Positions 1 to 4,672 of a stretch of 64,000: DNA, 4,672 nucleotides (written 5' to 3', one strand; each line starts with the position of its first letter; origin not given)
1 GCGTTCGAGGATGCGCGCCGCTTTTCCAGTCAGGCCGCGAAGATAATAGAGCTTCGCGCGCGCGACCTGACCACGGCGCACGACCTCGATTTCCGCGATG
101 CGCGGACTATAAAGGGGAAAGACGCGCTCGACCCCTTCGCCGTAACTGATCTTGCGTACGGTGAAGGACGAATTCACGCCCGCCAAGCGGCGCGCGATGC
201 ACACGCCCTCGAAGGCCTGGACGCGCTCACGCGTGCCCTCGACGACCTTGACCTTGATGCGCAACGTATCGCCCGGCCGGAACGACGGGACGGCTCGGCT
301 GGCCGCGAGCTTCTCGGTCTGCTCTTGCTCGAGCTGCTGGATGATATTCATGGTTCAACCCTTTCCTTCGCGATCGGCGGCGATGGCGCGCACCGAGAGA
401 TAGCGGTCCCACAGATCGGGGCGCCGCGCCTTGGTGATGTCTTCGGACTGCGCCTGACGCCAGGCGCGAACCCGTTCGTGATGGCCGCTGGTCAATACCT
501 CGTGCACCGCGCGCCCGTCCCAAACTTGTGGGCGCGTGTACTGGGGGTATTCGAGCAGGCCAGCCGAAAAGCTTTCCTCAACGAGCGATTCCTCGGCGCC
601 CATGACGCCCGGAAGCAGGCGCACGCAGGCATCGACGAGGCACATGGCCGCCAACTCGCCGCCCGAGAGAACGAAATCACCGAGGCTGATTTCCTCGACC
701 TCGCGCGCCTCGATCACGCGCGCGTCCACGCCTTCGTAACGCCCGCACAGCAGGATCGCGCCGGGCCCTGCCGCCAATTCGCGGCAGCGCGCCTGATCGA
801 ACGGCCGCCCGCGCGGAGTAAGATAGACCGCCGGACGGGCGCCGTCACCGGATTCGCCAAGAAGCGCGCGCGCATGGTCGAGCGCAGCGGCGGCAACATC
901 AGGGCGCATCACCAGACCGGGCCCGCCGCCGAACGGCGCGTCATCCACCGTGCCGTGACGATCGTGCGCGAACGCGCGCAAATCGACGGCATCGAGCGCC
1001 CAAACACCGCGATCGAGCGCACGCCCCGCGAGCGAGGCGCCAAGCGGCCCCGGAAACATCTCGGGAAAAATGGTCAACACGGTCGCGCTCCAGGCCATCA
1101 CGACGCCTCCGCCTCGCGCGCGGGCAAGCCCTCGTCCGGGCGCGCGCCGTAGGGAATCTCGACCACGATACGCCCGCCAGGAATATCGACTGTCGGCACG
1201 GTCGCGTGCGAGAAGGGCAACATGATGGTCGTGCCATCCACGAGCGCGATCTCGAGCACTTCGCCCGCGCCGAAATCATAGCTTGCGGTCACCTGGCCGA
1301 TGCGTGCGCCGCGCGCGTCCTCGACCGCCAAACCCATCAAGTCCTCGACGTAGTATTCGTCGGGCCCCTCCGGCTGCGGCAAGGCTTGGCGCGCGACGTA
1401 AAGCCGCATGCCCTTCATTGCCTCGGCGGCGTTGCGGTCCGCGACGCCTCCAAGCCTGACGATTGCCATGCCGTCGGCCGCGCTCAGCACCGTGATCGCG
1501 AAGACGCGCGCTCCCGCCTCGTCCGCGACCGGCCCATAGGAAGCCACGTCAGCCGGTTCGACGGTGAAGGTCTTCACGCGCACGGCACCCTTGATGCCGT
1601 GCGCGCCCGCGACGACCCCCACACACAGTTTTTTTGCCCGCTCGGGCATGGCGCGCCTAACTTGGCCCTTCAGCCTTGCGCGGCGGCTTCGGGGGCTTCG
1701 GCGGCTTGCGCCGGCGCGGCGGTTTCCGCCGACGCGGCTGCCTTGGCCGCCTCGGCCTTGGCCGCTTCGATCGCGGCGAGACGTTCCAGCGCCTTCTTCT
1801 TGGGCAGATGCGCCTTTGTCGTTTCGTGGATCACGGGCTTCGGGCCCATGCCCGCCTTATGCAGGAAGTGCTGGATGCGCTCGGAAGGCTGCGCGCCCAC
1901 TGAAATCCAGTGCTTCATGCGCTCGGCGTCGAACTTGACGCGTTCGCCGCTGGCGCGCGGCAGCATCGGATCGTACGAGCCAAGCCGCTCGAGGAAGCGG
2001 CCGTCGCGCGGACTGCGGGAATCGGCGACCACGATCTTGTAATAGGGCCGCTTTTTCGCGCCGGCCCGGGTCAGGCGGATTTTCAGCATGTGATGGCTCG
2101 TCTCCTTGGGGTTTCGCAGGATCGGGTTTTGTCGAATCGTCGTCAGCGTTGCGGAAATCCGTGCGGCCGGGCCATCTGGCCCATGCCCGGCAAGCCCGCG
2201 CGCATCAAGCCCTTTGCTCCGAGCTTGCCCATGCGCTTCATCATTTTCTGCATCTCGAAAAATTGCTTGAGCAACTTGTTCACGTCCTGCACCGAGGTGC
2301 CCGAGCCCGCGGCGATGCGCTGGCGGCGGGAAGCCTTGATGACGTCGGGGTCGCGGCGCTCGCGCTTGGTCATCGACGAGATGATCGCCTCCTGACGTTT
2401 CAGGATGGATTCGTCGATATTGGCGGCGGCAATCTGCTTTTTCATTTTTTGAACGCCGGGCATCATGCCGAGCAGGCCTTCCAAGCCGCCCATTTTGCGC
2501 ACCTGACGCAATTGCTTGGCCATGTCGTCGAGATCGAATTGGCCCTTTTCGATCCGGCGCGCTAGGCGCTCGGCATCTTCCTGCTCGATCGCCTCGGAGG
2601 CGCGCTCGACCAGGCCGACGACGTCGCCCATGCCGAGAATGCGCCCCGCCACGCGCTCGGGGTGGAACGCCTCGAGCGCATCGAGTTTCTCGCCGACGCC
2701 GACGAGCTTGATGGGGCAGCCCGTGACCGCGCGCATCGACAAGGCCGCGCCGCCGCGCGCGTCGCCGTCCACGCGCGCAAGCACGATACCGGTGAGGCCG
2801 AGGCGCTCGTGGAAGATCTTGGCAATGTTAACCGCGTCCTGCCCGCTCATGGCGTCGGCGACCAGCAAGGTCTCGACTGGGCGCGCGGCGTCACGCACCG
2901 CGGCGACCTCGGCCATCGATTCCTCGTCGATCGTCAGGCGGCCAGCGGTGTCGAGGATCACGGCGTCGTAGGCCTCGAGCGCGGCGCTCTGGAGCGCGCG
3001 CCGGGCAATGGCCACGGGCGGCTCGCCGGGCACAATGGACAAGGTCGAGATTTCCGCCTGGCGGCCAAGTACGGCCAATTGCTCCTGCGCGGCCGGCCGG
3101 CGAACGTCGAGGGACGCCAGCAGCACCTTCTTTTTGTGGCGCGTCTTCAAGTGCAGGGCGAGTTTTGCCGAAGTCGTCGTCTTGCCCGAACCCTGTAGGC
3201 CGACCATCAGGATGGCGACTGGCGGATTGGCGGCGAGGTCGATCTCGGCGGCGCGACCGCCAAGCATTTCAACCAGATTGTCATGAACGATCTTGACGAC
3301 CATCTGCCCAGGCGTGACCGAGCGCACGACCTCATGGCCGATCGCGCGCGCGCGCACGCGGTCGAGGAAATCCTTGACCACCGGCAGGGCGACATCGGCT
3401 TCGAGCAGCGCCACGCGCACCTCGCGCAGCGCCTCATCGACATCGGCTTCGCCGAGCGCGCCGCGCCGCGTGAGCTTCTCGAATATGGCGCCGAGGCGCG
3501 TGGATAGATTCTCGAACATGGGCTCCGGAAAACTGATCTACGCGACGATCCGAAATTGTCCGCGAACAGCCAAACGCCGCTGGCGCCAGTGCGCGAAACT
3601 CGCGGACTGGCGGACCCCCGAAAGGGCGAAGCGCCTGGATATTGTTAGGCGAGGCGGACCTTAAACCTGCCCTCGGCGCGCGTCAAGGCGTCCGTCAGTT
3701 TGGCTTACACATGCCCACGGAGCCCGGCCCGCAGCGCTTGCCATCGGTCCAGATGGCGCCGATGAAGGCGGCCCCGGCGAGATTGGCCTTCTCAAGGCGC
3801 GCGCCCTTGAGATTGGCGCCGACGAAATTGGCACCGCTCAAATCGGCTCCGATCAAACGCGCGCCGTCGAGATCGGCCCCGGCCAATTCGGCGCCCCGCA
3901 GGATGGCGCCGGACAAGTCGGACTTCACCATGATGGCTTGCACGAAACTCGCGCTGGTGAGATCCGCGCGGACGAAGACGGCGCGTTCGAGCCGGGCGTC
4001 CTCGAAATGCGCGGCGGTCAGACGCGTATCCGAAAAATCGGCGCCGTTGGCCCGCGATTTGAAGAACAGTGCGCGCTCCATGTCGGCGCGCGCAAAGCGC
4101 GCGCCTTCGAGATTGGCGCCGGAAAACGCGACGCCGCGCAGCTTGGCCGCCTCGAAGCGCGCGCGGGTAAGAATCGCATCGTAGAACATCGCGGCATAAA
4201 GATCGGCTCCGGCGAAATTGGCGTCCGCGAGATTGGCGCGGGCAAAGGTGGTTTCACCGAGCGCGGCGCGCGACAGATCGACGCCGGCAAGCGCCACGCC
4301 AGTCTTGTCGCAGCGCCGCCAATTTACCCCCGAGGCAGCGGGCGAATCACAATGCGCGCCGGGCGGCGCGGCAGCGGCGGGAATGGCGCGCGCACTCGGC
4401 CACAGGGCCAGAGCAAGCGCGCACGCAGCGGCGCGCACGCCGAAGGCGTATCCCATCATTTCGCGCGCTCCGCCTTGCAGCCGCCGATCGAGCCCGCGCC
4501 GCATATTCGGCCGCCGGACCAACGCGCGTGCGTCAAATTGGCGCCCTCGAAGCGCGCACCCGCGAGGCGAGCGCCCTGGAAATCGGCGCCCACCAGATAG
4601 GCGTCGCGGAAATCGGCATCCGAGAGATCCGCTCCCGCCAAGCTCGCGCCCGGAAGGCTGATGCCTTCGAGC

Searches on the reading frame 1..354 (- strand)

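Call 69: search_protein_families(library=pfam, proteins=[window:1-354:-], max_evalue=0.001)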
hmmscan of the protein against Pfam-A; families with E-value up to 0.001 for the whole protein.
window:1-354:- (118 aa): 1 family
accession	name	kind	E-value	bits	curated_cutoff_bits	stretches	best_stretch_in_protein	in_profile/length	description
PF01245.26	Ribosomal_L19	-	6.2e-47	158.6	22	1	3-117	1-110/111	Ribosomal protein L19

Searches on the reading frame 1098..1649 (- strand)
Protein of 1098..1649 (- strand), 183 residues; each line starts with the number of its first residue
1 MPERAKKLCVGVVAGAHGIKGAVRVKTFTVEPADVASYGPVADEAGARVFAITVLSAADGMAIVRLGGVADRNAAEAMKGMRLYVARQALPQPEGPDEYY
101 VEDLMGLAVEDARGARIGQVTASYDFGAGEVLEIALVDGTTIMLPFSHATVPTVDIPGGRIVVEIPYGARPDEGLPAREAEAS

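Call 49: search_protein_families(library=pfam, proteins=[window:1098-1649:-], max_evalue=0.001)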
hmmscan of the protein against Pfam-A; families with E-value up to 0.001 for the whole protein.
window:1098-1649:- (183 aa): 3 families
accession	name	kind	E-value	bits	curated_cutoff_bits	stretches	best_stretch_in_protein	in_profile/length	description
PF01782.24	RimM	-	4.2e-17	62.6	23.5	1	9-88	1-83/84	RimM N-terminal domain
PF24986.1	PRC_RimM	-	7.4e-13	48.4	27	1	102-168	2-68/69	RimM PRC barrel domain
PF05239.21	PRC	-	1.8e-08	34.7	21.2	1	96-168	1-76/78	PRC-barrel domain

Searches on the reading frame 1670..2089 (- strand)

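Call 49: search_protein_families(library=pfam, proteins=[window:1670-2089:-], max_evalue=0.001)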
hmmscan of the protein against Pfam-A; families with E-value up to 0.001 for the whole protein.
window:1670-2089:- (139 aa): 1 family
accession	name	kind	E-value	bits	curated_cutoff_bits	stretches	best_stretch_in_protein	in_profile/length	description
PF00886.24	Ribosomal_S16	-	9.6e-28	96.4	27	1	8-69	1-62/62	Ribosomal protein S16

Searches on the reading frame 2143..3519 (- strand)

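Call 49: search_protein_families(library=pfam, proteins=[window:2143-3519:-], max_evalue=0.001)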
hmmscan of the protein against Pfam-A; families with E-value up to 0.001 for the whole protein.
window:2143-3519:- (458 aa): 7 families
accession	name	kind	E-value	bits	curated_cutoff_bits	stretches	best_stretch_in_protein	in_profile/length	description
PF00448.28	SRP54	-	7.9e-66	221.9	22.7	1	101-296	2-196/196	SRP54-type protein, GTPase domain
PF02978.25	SRP_SPB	-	7.5e-35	119.6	27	1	327-427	1-91/91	Signal peptide binding domain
PF02881.24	SRP54_N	-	1.1e-20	74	22.4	1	5-82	1-75/75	SRP54-type protein, helical bundle domain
PF01656.29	CbiA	-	1.4e-06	28.7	25.4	1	110-255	9-88/125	CobQ/CobB/MinD/ParA nucleotide binding domain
PF06414.18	Zeta_toxin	-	2.1e-05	24.5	22.3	1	98-196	14-107/199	Zeta toxin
PF13671.12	AAA_33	-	0.00037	21.3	27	0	103-192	2-78/143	AAA domain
PF13614.12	AAA_31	-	0.00047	20.6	27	0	110-143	12-44/177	AAA domain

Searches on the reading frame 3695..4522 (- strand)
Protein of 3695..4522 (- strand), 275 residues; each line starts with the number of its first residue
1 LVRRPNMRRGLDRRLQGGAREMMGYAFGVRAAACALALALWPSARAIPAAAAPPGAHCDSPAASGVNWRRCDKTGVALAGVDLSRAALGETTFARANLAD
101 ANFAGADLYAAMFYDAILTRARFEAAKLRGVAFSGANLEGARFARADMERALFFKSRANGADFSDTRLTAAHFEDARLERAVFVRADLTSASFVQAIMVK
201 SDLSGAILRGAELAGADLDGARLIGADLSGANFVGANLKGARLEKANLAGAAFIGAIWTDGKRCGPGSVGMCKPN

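Call 49: search_protein_families(library=pfam, proteins=[window:3695-4522:-], max_evalue=0.001)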
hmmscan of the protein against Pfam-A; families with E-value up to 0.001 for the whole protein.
window:3695-4522:- (275 aa): 5 families
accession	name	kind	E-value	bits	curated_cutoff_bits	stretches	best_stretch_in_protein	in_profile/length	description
PF00805.28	Pentapeptide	-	3.5e-50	167.5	20.2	7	196-233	1-38/40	Pentapeptide repeats (8 copies)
PF13599.13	Pentapeptide_4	-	2.2e-24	85.7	38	3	127-194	2-69/78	Pentapeptide repeat region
PF13576.12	Pentapeptide_3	-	2e-21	76.4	27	2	113-154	1-44/48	Pentapeptide repeats (9 copies)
PF23894.2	LD_SV2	-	0.00026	21.7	29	0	141-200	30-89/92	SV2A/B/C luminal domain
PF25296.1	Decapeptide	-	0.00036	20.8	45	0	84-143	13-72/74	Decapeptide repeat region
